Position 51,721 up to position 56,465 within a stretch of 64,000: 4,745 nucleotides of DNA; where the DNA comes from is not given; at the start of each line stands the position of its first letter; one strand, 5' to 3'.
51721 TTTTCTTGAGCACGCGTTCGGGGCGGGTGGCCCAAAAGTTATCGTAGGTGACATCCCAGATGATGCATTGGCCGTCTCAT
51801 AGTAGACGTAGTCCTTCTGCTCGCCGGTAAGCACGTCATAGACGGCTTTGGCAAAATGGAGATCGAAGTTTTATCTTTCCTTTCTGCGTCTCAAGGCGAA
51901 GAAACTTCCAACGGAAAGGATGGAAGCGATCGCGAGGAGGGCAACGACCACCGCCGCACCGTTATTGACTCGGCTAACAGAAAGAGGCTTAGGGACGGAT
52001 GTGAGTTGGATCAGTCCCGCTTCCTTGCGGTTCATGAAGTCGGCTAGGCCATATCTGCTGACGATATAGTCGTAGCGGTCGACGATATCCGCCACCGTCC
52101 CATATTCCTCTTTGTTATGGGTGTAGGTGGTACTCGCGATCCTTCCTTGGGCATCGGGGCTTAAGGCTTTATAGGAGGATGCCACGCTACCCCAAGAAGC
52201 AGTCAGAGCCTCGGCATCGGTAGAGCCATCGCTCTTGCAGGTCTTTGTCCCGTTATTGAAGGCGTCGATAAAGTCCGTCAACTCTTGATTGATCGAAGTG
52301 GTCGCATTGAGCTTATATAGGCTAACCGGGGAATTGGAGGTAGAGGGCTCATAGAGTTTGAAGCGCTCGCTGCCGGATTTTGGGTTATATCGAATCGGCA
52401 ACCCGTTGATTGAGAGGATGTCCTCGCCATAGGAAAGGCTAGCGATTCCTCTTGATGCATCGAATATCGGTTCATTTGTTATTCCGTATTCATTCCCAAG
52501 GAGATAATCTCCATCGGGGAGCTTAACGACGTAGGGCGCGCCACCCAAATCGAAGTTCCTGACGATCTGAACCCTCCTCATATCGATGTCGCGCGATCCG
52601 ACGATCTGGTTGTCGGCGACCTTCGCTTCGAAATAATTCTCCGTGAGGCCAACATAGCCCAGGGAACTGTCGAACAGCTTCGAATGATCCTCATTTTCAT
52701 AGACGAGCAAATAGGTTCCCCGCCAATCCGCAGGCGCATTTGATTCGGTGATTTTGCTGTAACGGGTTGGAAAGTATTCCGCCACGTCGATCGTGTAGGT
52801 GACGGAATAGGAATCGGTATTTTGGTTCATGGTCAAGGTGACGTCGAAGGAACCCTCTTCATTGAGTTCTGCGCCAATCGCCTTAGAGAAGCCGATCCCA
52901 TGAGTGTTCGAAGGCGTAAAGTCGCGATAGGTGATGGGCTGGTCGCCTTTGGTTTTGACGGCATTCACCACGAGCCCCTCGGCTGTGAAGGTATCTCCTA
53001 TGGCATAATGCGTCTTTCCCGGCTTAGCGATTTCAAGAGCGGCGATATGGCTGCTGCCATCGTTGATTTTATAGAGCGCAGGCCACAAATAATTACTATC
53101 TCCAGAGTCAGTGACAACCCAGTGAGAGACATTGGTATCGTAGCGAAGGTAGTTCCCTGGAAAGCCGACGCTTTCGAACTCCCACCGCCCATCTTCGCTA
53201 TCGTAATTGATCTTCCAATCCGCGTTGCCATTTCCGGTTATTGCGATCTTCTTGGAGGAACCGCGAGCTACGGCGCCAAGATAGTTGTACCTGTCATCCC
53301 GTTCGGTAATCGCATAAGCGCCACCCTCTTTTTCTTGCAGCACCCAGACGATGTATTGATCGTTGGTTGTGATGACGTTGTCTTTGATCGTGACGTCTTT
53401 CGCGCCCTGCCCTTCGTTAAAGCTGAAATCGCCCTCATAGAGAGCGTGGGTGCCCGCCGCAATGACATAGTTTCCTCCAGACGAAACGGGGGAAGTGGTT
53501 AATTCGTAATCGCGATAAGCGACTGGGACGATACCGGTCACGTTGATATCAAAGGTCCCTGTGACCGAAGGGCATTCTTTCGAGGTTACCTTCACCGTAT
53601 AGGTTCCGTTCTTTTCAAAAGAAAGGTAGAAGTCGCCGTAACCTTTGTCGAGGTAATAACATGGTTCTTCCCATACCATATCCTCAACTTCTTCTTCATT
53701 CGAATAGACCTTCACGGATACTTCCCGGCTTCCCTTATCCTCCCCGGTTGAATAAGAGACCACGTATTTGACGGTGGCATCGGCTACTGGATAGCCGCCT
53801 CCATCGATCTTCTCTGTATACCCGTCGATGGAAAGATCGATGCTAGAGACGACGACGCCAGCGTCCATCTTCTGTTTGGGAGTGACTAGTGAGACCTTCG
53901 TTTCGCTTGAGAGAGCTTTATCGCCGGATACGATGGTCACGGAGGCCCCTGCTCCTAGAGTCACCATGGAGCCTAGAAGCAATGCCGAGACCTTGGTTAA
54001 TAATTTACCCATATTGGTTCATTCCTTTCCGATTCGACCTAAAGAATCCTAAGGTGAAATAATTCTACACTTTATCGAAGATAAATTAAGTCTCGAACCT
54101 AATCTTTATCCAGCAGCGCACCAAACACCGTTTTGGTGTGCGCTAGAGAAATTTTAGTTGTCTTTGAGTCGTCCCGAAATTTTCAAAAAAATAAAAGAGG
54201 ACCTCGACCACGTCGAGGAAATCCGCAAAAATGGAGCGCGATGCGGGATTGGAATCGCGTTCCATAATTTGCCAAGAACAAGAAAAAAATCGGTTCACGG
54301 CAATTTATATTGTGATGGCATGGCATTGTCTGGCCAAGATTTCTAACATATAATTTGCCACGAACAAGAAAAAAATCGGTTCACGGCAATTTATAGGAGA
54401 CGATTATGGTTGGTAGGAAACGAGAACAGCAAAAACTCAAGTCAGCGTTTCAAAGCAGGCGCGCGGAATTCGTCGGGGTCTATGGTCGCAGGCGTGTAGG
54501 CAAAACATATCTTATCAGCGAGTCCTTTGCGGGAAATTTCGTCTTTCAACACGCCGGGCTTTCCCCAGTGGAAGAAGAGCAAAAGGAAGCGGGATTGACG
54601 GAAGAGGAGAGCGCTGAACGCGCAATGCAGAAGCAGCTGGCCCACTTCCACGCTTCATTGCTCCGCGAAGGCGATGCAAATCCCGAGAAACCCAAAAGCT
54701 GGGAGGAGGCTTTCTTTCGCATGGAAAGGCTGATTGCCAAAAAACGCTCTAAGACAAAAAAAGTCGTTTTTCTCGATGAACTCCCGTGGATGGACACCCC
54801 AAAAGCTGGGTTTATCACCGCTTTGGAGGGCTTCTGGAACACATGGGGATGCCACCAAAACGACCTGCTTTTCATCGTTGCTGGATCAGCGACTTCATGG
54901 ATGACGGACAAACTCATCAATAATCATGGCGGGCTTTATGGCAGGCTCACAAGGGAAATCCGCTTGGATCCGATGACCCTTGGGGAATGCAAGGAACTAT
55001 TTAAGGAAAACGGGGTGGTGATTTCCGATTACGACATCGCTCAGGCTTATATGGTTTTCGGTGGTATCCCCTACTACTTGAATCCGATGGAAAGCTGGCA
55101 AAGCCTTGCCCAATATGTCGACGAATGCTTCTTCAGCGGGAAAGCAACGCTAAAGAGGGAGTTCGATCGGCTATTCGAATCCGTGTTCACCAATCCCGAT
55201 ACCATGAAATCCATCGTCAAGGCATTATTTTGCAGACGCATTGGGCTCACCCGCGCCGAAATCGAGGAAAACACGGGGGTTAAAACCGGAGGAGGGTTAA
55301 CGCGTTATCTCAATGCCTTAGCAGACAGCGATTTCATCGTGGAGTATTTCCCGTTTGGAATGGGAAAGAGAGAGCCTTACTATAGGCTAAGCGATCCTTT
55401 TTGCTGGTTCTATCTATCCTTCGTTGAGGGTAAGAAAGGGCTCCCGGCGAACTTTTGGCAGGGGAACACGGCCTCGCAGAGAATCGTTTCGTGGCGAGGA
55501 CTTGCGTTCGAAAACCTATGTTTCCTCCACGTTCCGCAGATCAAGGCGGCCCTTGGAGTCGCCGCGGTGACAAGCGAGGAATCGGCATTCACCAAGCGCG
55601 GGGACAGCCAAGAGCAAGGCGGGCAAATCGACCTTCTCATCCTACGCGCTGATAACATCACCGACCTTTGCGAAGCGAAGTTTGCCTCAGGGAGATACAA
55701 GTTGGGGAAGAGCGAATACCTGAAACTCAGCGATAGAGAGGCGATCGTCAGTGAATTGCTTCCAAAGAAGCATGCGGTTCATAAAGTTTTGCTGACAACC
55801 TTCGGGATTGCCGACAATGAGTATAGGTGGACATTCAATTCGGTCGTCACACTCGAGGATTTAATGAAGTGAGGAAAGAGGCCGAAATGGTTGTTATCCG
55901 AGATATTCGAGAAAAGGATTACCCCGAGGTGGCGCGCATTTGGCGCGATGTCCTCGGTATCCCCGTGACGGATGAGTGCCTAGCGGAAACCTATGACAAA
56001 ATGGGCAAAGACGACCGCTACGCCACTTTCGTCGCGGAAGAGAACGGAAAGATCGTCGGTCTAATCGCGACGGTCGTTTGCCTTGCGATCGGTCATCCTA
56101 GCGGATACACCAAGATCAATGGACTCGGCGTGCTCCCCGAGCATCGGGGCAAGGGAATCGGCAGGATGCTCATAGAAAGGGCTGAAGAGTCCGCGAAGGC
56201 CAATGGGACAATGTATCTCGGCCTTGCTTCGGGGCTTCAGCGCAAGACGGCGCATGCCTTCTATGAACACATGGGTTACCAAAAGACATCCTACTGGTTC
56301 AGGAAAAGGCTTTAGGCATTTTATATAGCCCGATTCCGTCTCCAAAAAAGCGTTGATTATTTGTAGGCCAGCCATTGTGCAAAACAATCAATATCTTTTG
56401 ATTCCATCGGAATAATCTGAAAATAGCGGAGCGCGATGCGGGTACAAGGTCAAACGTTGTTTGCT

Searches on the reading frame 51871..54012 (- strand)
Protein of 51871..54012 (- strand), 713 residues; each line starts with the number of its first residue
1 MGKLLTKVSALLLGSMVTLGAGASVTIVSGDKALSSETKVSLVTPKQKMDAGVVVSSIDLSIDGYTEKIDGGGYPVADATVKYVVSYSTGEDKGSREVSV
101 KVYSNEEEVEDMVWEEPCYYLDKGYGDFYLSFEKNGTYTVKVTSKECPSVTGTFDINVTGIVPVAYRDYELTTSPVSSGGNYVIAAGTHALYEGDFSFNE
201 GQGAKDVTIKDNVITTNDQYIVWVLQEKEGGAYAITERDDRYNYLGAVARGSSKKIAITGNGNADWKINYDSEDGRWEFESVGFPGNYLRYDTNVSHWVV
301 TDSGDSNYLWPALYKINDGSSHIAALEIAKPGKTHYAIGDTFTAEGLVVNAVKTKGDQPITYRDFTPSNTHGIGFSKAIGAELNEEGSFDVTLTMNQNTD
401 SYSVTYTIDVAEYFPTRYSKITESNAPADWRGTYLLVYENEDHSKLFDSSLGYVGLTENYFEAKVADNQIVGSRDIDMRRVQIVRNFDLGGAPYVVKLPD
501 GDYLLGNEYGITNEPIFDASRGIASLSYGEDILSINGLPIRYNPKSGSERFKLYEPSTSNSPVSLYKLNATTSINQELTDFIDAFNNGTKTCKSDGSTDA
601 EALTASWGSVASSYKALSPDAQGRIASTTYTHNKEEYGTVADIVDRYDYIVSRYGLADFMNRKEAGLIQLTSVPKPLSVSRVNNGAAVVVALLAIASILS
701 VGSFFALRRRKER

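Call 8: search_protein_families(library=pfam, proteins=[window:51871-54012:-], max_evalue=0.001)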
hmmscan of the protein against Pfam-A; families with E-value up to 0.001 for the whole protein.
window:51871-54012:- (713 aa): 1 family
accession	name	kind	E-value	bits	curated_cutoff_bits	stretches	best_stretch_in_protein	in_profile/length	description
PF07523.18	Big_3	-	5.1e-05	23.9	21.2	1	330-405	2-67/68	Bacterial Ig-like domain (group 3)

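Call 41: find_encoding_contigs(protein=window:51871-54012:-, flank=10000, max_places=10)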
Protein window:51871-54012:- (713 aa): 12 contigs read that carry it; 3 places shown.
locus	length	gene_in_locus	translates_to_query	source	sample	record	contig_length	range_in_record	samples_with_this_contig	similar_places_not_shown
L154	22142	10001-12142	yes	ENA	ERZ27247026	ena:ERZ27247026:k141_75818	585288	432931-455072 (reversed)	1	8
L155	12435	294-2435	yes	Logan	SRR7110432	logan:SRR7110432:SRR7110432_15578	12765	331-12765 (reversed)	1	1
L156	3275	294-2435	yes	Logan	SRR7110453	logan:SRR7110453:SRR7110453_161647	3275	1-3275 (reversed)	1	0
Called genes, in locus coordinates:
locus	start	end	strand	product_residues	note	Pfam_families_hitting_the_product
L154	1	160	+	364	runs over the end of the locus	-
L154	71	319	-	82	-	-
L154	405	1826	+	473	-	PF04326:SLFN_AlbA_2, PF13749:HATPase_c_4 (weak)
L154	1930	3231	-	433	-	PF13173:AAA_14, PF13635:DUF4143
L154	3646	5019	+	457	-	PF13173:AAA_14, PF13635:DUF4143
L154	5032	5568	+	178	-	-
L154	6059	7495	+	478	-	PF01637:ATPase_2, PF13191:AAA_16 (weak), PF13173:AAA_14 (weak)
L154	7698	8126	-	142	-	PF00583:Acetyltransf_1, PF13527:Acetyltransf_9, PF13673:Acetyltransf_10, PF13508:Acetyltransf_7, PF08445:FR47 (weak)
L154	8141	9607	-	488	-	PF01637:ATPase_2, PF13191:AAA_16 (weak), PF13173:AAA_14 (faint)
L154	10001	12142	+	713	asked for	-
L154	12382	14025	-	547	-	PF05524:PEP-utilisers_N, PF00391:PEP-utilizers, PF02896:PEP-utilizers_C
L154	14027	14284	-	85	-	PF00381:PTS-HPr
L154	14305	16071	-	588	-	PF00359:PTS_EIIA_2, PF02302:PTS_IIB, PF25554:PTS_EIIB_BC_N, PF02378:PTS_EIIC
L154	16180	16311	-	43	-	-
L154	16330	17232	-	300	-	PF00294:PfkB, PF08543:Phos_pyr_kin (weak)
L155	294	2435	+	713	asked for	-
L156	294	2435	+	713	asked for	-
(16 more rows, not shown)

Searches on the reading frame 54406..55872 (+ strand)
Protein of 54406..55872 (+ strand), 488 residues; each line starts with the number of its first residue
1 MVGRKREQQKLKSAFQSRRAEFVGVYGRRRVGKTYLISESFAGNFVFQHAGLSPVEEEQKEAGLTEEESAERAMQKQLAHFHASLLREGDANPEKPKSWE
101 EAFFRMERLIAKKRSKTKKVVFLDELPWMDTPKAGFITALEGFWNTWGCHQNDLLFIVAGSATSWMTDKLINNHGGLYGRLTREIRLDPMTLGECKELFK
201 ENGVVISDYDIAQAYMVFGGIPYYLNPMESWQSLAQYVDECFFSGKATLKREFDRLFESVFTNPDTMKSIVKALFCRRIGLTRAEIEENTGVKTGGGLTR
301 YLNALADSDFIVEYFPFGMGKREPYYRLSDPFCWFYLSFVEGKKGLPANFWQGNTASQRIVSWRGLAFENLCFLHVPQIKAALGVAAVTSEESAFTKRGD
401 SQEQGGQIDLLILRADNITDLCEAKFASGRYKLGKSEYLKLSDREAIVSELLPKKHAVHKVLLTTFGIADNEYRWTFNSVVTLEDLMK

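Call 8: search_protein_families(library=pfam, proteins=[window:54406-55872:+], max_evalue=0.001)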
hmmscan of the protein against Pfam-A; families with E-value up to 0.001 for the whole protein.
window:54406-55872:+ (488 aa): 3 families
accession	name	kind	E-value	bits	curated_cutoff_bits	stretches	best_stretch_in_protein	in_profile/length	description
PF01637.24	ATPase_2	-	1.2e-15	58.4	33.2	1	2-226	2-223/225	ATPase domain predominantly from Archaea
PF13191.12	AAA_16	-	1.9e-06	28.9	32.6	1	2-137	3-152/167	AAA ATPase domain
PF13173.12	AAA_14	-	3.6e-05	24.2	27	0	22-194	4-127/129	AAA domain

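Call 10: find_encoding_contigs(protein=window:54406-55872:+, flank=10000, max_places=10)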
Protein window:54406-55872:+ (488 aa): 15 contigs read that carry it; 5 places shown.
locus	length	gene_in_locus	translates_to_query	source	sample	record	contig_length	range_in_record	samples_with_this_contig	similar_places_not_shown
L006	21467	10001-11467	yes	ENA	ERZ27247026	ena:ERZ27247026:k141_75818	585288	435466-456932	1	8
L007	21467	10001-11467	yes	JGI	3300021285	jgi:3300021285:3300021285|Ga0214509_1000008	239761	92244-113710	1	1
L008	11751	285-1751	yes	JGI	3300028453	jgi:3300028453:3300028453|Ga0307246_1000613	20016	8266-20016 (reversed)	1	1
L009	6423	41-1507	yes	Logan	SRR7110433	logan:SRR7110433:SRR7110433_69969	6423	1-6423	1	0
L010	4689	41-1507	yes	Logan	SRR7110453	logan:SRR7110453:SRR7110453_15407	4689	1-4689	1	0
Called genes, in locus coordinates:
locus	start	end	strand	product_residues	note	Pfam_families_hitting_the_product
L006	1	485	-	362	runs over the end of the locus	-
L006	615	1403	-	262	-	PF01048:PNP_UDP_1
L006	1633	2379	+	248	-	PF08220:HTH_DeoR, PF00455:DeoRC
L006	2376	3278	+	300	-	PF00294:PfkB, PF08543:Phos_pyr_kin (weak)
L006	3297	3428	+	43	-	-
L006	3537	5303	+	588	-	PF00359:PTS_EIIA_2, PF02302:PTS_IIB, PF25554:PTS_EIIB_BC_N, PF02378:PTS_EIIC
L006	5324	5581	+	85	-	PF00381:PTS-HPr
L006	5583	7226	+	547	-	PF05524:PEP-utilisers_N, PF00391:PEP-utilizers, PF02896:PEP-utilizers_C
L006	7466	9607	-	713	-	-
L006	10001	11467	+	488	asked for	PF01637:ATPase_2, PF13191:AAA_16 (weak), PF13173:AAA_14 (faint)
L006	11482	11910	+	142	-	PF00583:Acetyltransf_1, PF13527:Acetyltransf_9, PF13673:Acetyltransf_10, PF13508:Acetyltransf_7, PF08445:FR47 (weak)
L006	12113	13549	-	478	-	PF01637:ATPase_2, PF13191:AAA_16 (weak), PF13173:AAA_14 (weak)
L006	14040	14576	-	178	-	-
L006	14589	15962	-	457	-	PF13173:AAA_14, PF13635:DUF4143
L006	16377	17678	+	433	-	PF13173:AAA_14, PF13635:DUF4143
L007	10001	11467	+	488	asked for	PF01637:ATPase_2, PF13191:AAA_16 (weak), PF13173:AAA_14 (faint)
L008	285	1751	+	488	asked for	PF01637:ATPase_2, PF13191:AAA_16 (weak), PF13173:AAA_14 (faint)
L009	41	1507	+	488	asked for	PF01637:ATPase_2, PF13191:AAA_16 (weak), PF13173:AAA_14 (faint)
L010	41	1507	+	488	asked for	PF01637:ATPase_2, PF13191:AAA_16 (weak), PF13173:AAA_14 (faint)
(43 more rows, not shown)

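Call 33: search_protein_families(library=padloc, proteins=[window:54406-55872:+], max_evalue=0.01)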
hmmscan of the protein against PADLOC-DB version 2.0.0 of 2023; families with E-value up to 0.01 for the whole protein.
window:54406-55872:+ (488 aa): 6 families
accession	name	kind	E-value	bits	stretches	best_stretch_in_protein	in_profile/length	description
PDLC04984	PDC-S27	-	8.7e-174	576.8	1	1-487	4-473/474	-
PDLC04985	PDC-S27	-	8.4e-14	49.3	1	2-415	7-404/484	-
PDLC04791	PDC-S01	-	9.9e-07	25.8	1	5-243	4-189/395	-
PDLC04787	PDC-S01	-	0.0003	17.8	1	106-240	80-201/412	-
PDLC04789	PDC-S01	-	0.0021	15.2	0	6-65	5-60/375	-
PDLC04792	PDC-S01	-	0.0044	13.7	0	6-75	5-73/452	-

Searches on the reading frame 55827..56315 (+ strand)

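Call 8: search_protein_families(library=pfam, proteins=[window:55827-56315:+], max_evalue=0.001)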
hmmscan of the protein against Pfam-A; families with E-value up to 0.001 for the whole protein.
window:55827-56315:+ (162 aa): 5 families
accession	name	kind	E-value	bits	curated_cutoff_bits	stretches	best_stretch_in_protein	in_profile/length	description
PF00583.31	Acetyltransf_1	-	3.4e-19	69.7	20.7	1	35-151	4-116/116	Acetyltransferase (GNAT) family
PF13508.13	Acetyltransf_7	-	6.5e-18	65.3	27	1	65-153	3-84/84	Acetyltransferase (GNAT) domain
PF13673.13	Acetyltransf_10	-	1e-12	48.6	23.6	1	54-155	20-111/128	Acetyltransferase (GNAT) domain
PF13527.13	Acetyltransf_9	-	2.2e-11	44.3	25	1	24-152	2-125/127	Acetyltransferase (GNAT) domain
PF08445.16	FR47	-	1.1e-05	25.8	22.1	1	93-157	21-85/86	FR47-like protein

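Call 33: search_protein_families(library=padloc, proteins=[window:55827-56315:+], max_evalue=0.01)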
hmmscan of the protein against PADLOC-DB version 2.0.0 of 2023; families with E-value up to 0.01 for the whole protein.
window:55827-56315:+ (162 aa): 0 families
